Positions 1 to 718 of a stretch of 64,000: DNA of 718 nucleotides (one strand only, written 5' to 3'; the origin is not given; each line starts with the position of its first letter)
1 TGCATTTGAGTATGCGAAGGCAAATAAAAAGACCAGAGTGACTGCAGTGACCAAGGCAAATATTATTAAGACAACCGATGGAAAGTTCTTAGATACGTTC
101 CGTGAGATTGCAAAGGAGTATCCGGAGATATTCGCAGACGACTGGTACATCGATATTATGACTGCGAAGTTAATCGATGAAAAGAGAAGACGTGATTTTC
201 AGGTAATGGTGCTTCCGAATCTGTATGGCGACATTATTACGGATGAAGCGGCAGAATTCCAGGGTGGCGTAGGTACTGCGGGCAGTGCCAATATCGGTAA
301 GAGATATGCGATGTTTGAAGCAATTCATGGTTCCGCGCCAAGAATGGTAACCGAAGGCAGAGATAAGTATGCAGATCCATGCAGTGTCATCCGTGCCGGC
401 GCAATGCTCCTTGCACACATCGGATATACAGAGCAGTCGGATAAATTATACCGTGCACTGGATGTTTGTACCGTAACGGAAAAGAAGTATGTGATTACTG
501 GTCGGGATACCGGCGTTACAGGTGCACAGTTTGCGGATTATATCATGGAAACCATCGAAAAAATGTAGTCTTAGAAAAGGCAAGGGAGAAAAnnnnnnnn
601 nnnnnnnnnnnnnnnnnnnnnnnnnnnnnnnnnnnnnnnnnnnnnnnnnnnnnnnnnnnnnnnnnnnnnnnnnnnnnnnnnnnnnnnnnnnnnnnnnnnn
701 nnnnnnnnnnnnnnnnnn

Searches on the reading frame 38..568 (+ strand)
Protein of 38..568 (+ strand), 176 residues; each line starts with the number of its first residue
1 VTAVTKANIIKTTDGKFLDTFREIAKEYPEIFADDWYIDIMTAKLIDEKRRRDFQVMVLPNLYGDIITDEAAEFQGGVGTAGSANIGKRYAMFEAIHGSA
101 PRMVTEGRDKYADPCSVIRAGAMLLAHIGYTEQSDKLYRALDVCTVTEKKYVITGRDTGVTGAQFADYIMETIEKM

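Call 90: search_protein_families(library=pfam, proteins=[window:38-568:+], max_evalue=0.001)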
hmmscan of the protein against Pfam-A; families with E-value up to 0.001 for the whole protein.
window:38-568:+ (176 aa): 1 family
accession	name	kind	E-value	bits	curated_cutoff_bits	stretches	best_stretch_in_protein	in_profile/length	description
PF00180.25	Iso_dh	-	8.9e-35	121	27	1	2-143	183-321/348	Isocitrate/isopropylmalate dehydrogenase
